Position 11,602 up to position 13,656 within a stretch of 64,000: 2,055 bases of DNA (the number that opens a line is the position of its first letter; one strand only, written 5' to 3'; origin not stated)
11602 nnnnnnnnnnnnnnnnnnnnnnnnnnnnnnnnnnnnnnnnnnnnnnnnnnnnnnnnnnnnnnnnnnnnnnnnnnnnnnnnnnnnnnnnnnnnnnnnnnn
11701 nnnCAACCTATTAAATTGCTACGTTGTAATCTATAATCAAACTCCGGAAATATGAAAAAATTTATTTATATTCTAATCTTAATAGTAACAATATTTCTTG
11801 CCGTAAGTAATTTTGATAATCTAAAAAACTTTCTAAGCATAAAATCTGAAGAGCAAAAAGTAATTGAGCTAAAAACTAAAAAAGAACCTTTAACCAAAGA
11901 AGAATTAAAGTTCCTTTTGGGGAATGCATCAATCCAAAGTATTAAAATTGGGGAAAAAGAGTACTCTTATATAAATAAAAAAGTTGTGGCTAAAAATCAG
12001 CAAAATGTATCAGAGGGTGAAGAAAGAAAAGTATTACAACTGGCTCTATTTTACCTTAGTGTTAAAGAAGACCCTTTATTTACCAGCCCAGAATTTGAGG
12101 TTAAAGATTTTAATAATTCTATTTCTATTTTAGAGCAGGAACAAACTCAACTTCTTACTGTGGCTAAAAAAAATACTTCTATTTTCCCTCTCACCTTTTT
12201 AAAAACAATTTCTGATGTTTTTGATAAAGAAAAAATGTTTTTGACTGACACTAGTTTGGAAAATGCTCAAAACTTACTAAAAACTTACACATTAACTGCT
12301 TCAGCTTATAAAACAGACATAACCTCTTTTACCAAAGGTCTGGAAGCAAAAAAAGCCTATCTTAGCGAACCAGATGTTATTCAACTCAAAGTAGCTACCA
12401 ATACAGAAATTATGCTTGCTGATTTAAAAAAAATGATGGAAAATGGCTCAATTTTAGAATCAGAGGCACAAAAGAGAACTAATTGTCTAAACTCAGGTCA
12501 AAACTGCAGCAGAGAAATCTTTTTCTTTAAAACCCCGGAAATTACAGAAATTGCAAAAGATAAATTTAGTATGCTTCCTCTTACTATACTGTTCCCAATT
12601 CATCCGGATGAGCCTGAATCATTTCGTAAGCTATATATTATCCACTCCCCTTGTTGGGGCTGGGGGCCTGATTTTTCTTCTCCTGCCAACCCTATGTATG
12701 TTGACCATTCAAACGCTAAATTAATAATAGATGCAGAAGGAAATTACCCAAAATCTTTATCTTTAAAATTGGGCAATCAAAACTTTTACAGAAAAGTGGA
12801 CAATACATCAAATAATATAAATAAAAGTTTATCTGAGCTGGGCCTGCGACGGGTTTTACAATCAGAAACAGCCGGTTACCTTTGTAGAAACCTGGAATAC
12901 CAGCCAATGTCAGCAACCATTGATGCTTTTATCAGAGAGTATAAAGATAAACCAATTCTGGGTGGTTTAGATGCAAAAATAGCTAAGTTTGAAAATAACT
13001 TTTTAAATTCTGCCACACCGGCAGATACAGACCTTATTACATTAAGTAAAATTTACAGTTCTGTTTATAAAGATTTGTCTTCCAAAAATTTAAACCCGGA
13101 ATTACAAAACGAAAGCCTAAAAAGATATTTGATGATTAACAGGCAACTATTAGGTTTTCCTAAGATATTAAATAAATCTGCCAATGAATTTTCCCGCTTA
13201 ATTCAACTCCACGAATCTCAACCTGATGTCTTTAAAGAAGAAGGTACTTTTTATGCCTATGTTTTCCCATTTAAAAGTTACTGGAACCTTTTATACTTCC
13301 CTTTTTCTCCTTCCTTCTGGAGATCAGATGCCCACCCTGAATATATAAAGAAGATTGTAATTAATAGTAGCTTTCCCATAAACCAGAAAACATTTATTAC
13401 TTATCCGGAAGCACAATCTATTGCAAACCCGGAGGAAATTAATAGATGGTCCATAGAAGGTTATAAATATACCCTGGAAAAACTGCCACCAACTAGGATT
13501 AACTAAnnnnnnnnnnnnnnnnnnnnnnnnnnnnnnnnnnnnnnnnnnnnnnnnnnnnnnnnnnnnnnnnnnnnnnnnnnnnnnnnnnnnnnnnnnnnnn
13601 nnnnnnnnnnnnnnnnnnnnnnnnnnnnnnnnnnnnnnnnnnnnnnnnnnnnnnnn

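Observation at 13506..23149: Compact uptake and activation cluster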

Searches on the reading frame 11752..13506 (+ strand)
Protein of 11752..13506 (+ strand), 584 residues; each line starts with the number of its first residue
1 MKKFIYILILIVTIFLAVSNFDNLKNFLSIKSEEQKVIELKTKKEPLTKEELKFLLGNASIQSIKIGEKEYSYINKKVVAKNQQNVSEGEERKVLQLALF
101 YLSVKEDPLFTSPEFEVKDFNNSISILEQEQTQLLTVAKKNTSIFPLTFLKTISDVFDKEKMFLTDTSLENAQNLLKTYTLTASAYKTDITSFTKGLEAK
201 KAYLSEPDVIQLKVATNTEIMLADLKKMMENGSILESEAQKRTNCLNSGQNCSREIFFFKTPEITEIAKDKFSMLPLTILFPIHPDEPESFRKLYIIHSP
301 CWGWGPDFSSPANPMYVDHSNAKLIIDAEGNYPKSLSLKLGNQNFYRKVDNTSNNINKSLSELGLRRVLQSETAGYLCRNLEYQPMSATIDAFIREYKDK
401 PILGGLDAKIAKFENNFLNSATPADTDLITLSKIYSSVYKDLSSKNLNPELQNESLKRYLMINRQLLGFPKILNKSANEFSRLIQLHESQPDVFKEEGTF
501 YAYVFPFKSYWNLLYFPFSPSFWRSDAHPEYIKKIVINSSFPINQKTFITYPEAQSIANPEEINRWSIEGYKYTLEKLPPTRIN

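Call 8: search_protein_families(library=pfam, proteins=[window:11752-13506:+], max_evalue=0.001)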
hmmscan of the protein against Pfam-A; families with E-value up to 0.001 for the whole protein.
window:11752-13506:+ (584 aa): 0 families

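Call 26: find_homologous_proteins(query=window:11752-13506:+, max_evalue=0.001)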
Query window:11752-13506:+ (584 aa): 7 proteins with E <= 0.001 among 8000 candidates.
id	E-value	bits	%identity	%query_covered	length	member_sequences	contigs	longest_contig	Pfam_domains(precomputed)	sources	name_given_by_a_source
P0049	0.0e+0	1291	100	100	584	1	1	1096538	-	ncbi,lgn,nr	ncbi:MAG: hypothetical protein PHQ59_00030 [Candidatus Daviesbacteria bacterium]|nr:hypothetical pro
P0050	1.0e-296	1003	80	97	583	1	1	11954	-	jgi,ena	-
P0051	1.9e-179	616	53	94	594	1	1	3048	-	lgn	-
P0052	2.3e-147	510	46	94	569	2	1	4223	-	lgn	-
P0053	4.8e-93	331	34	88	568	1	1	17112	-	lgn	-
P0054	1.5e-88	316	34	88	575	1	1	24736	-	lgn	-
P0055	3.1e-25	107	28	76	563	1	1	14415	-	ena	-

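Call 39: predict_structure(alignment_id=A4)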
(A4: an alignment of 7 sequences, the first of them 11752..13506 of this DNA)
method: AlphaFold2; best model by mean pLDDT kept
length: 584 residues; sequences in the alignment: 7
mean_pLDDT: 66.8   pTM: 0.73
mean pLDDT of the five models: 66.8, 60.8, 57.5, 56.3, 53.4
residues with pLDDT >= 90: 108; 70-90: 176; 50-70: 131; < 50: 169
segments of 3 or more residues with pLDDT < 50: 22-30, 202-218, 270-289, 302-311, 320-376, 494-510, 519-537, 570-584
pLDDT, mean of each block of 10 residues (from residue 1): 68 65 44 75 87 89 92 92 86 94 88 80 83 74 75 90 95 95 84 65 35 38 64 83 90 74 70 44 43 64 46 54 40 38 38 37 30 46 71 88 89 91 82 92 86 92 76 62 59 47 44 51 42 47 57 61 53 44 35
secondary structure, 60 per line:
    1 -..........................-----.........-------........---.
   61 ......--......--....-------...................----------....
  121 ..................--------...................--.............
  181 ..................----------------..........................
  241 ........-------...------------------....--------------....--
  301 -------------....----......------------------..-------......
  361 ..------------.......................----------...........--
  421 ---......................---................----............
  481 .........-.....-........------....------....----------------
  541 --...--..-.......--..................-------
elements in order: H2-27 H33-41 H49-56 E60-66 E69-74 E77-80 H88-106 H117-138 H147-165 H169-198 H215-248 H277-280 E295-298 E314-317 H322-327 H355-362 H375-397 H408-418 H425-445 H449-464 H469-489 H491-495 H497-504 H511-514 H521-524 H551-557 H560-577

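Call 40: search_protein_representatives(alignment_id=A4)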
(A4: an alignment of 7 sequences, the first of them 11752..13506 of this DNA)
Query: 7 sequences, 579 profile positions. Proteins with E-value up to 0.001 (for the whole library): 478; up to 1e-10: 309; up to 1e-30: 201. The best 150 are listed.
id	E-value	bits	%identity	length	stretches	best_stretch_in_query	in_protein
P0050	7.9e-264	893.0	-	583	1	1-579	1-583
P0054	1.3e-250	849.4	-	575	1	1-575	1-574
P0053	5.6e-244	827.4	-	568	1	1-575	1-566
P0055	3.3e-187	640.0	-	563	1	1-579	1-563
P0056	5.5e-166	569.9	-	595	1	1-571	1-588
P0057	6.1e-165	566.5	-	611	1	1-566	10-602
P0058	2.7e-155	534.6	-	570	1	1-568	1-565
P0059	5.5e-155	533.6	-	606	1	22-572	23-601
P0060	7.2e-134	463.9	-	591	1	1-572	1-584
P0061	5.7e-132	457.6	-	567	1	1-570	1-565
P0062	3.7e-130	451.6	-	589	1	3-571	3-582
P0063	1.6e-114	400.0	-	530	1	36-568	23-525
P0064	7.2e-110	384.6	-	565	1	27-572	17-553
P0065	3.9e-108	378.9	-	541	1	76-568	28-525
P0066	1.5e-107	377.0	-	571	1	1-563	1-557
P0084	8.4e-92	325.0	-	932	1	11-562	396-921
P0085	8.8e-91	321.6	-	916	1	73-562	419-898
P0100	8.6e-86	305.1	-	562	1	4-563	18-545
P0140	2.2e-69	251.0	-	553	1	78-569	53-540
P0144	4.0e-68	246.8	-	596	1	75-534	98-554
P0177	7.2e-53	196.5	-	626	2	80-445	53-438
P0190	4.8e-46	173.9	-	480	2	82-377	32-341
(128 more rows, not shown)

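Call 41: search_protein_families(library=pfam, proteins=[P0084, P0085, P0057, P0177, P0144, P0059], max_evalue=0.01)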
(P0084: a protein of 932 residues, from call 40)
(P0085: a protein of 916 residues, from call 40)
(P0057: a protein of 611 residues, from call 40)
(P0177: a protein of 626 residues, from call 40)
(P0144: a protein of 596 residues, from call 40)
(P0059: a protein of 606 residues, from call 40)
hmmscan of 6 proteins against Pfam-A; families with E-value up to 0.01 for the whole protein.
P0084 (932 aa): 1 family
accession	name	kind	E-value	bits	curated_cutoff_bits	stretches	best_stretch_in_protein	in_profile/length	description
PF13231.12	PMT_2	-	1.4e-10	42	26.1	1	94-247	4-158/160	Dolichyl-phosphate-mannose-protein mannosyltransferase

P0085 (916 aa): 0 families

P0057 (611 aa): 0 families

P0177 (626 aa): 0 families

P0144 (596 aa): 0 families

P0059 (606 aa): 0 families

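Call 44: find_encoding_contigs(protein=P0084, flank=10000, max_places=2)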
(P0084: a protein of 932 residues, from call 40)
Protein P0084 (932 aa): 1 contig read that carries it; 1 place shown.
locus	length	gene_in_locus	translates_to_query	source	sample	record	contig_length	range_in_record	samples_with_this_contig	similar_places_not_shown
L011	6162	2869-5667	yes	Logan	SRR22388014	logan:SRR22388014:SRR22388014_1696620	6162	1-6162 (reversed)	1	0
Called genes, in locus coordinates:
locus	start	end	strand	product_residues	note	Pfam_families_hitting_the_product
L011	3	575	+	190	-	?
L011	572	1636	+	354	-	PF00657:Lipase_GDSL (weak), PF13472:Lipase_GDSL_2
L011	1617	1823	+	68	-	PF19451:DUF5989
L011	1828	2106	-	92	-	-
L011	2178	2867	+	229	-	PF00535:Glycos_transf_2, PF10111:Glyco_tranf_2_2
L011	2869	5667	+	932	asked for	PF13231:PMT_2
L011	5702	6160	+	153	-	?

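Call 46: find_related_loci(query=A4, collection=metagenome_contigs, flank=8000)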
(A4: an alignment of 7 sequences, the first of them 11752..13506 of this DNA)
Query A4 (584 aa) in metagenome_contigs; peptide patterns used: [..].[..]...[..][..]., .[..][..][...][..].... (x = any residue, [..] = any of these).
81 stretches matched a pattern; 9 encode a relative of the query (tblastn E <= 1e-3); 9 distinct loci.
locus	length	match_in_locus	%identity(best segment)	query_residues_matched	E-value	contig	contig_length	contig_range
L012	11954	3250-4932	80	21-584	0e+0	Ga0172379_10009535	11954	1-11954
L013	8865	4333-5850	34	1-525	7e-80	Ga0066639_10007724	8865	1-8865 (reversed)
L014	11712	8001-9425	29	97-578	1e-49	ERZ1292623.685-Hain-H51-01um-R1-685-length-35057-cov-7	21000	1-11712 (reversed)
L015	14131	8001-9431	27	97-568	2e-47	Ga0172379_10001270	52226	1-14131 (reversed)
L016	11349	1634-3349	28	1-567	1e-44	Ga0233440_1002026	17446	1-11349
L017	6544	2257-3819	27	49-566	3e-43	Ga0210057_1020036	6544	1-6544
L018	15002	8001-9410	26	92-566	4e-34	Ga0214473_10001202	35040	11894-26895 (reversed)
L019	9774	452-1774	26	93-533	1e-30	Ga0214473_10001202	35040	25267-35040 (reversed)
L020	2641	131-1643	29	44-566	4e-21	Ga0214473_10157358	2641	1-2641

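Call 50: search_protein_families(library=pfam, proteins=[L018:5083-6432:+, L016:3418-4830:+, L016:4827-6386:+, L016:6976-8694:+, L013:5990-7105:-, L013:7109-8167:-, L014:6092-7240:-, L014:7294-7929:+, L019:4190-4885:+, L017:4177-5568:-], max_evalue=0.001)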
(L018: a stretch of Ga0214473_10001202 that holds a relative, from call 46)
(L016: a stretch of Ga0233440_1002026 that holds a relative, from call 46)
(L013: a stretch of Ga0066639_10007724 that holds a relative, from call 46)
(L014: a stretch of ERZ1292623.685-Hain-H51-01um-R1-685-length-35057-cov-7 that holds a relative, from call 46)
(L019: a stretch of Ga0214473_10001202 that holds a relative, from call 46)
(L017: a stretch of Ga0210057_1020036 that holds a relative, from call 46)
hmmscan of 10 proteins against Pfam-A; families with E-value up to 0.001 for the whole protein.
L018:5083-6432:+ (449 aa): 2 families
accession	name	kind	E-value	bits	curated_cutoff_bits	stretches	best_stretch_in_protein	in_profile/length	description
PF04055.27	Radical_SAM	-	1.5e-18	68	29.5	1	190-346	3-163/166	Radical SAM superfamily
PF02310.24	B12-binding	-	1.1e-15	58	32.1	1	12-132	7-117/121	B12 binding domain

L016:3418-4830:+ (470 aa): 3 families
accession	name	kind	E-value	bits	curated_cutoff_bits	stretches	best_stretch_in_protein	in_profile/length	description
PF00884.28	Sulfatase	-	6.5e-38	131.2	25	1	39-350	2-301/301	Sulfatase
PF16347.10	SGSH_C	-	2.7e-13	50.8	29.3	1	314-458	16-149/154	N-sulphoglucosamine sulphohydrolase, C-terminal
PF01663.27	Phosphodiest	-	0.00012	22.2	23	0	62-291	19-220/342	Type I phosphodiesterase / nucleotide pyrophosphatase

L016:4827-6386:+ (519 aa): 3 families
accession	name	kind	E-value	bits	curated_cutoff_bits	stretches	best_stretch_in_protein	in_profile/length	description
PF00884.28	Sulfatase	-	1.2e-40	140.2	25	1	77-375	3-300/301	Sulfatase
PF16347.10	SGSH_C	-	2.4e-13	50.9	29.3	1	324-399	3-73/154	N-sulphoglucosamine sulphohydrolase, C-terminal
PF01663.27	Phosphodiest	-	7.9e-08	32.7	23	1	77-145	1-66/342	Type I phosphodiesterase / nucleotide pyrophosphatase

L016:6976-8694:+ (572 aa): 1 family
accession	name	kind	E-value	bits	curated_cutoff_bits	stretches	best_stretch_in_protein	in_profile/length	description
PF03227.22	GILT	-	2.5e-11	44.2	22.4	1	216-326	1-105/107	Gamma interferon inducible lysosomal thiol reductase (GILT)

L013:5990-7105:- (371 aa): 4 families
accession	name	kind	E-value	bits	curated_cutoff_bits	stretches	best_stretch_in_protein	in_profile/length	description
PF00534.26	Glycos_transf_1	-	8.2e-26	91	26.4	1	172-305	11-146/172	Glycosyl transferases group 1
PF13692.12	Glyco_trans_1_4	-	5.4e-18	66.1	27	1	178-305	3-130/142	Glycosyl transferases group 1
PF13439.12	Glyco_transf_4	-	1e-16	61.9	28.5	1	18-167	1-169/170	Glycosyltransferase Family 4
PF13579.12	Glyco_trans_4_4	-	3.3e-07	31.2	29.7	1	19-119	1-106/158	Glycosyl transferase 4-like domain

L013:7109-8167:- (352 aa): 3 families
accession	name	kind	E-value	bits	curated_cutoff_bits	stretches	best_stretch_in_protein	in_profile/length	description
PF00534.26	Glycos_transf_1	-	5.8e-28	98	26.4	1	184-320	11-152/172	Glycosyl transferases group 1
PF13692.12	Glyco_trans_1_4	-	1.4e-23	84.2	27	1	191-319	4-138/142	Glycosyl transferases group 1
PF13439.12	Glyco_transf_4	-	3.6e-07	30.8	28.5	1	19-179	2-169/170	Glycosyltransferase Family 4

L014:6092-7240:- (382 aa): 2 families
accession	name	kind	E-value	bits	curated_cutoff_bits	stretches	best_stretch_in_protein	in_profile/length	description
PF07963.17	N_methyl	-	7e-07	29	21.2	1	6-27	4-25/27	Prokaryotic N-terminal methylation motif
PF08334.16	T2SSG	-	7.9e-06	26.3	21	1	36-124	6-89/108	Type II secretion system (T2SS), protein G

L014:7294-7929:+ (211 aa): 0 families

L019:4190-4885:+ (231 aa): 8 families
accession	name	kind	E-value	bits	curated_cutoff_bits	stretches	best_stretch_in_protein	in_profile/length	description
PF13484.11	Fer4_16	-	7.4e-10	39.9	30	1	169-230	1-64/66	4Fe-4S double cluster binding domain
PF00037.32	Fer4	-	1.9e-06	27.9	21.1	1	165-186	3-24/24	4Fe-4S binding domain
PF14697.11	Fer4_21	-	2.1e-05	25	35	0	164-185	35-57/59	4Fe-4S dicluster domain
PF12838.12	Fer4_7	-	3.3e-05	24.7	27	1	169-231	1-50/52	4Fe-4S dicluster domain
PF12837.12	Fer4_6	-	3.4e-05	24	25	1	166-185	5-24/24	4Fe-4S binding domain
PF13237.11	Fer4_10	-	3.5e-05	24.1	25.5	0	166-187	5-30/53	4Fe-4S dicluster domain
PF25160.1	LdpA_Fe-S-bd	-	0.00016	21.9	27.6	0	165-190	23-48/49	LdpA Fe-S cluster-binding domain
PF13187.11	Fer4_9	-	0.00017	22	27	1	169-231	1-49/52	4Fe-4S dicluster domain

L017:4177-5568:- (463 aa): 4 families
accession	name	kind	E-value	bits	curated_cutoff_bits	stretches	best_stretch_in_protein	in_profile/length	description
PF00884.28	Sulfatase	-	2.3e-47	162.2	25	1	42-341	2-301/301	Sulfatase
PF01663.27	Phosphodiest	-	6.3e-13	49.5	23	1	43-296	1-232/342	Type I phosphodiesterase / nucleotide pyrophosphatase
PF16347.10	SGSH_C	-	1.1e-10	42.4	29.3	1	291-423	2-141/154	N-sulphoglucosamine sulphohydrolase, C-terminal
PF02995.22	DUF229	-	5.4e-07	29.1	25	1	253-294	309-350/496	Protein of unknown function (DUF229)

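Call 52: predict_structure(alignment_id=A5)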
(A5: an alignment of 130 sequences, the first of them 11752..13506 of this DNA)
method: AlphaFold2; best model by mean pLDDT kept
length: 584 residues; sequences in the alignment: 130
mean_pLDDT: 94.6   pTM: 0.92
mean pLDDT of the five models: 94.6, 94.2, 94.1, 94.0, 93.8
residues with pLDDT >= 90: 527; 70-90: 37; 50-70: 18; < 50: 2
segments of 3 or more residues with pLDDT < 50: none
pLDDT, mean of each block of 10 residues (from residue 1): 88 87 71 93 97 97 98 97 97 98 98 97 98 96 98 98 98 99 99 97 92 96 98 98 98 96 96 95 72 91 97 96 94 96 97 87 97 96 98 97 97 98 97 98 95 98 98 97 91 93 95 98 98 93 95 98 97 81 49
secondary structure, 60 per line:
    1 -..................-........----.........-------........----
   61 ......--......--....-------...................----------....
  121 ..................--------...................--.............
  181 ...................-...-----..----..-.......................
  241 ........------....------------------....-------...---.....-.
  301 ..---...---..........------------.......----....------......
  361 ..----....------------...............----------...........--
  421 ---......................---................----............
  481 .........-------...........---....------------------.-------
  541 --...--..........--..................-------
elements in order: H2-19 H21-28 H33-41 H49-56 E61-66 E69-74 E77-80 H88-106 H117-138 H147-165 H169-199 H218-248 H255-258 H277-280 E294-298 E312-321 E334-340 E345-348 H355-362 E367-370 H383-397 H408-418 H425-445 H449-464 H469-489 H497-507 H511-514 E548-550 H551-557 H560-577

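Call 63: find_encoding_contigs(protein=P0100, flank=8000, max_places=1)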
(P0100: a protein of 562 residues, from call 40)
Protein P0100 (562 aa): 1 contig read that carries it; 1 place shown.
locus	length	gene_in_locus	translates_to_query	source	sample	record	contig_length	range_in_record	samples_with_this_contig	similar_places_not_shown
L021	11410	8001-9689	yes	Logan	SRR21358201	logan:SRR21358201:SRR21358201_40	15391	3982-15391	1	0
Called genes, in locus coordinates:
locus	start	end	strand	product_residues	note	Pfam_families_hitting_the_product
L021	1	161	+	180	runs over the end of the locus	PF00293:NUDIX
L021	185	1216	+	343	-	PF00348:polyprenyl_synt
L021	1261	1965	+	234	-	PF01255:Prenyltransf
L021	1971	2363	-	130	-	-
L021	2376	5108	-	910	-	-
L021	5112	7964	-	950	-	-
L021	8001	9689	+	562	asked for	-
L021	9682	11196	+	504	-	PF13231:PMT_2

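Call 64: find_encoding_contigs(protein=P0140, flank=8000, max_places=1)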
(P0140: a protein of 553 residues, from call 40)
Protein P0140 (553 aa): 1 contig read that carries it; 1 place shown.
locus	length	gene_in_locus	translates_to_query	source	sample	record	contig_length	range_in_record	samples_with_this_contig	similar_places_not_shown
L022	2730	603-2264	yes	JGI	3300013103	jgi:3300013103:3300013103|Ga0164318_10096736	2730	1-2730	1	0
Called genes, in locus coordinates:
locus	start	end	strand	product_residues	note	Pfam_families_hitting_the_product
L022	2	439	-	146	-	?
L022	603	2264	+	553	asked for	-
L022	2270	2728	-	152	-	?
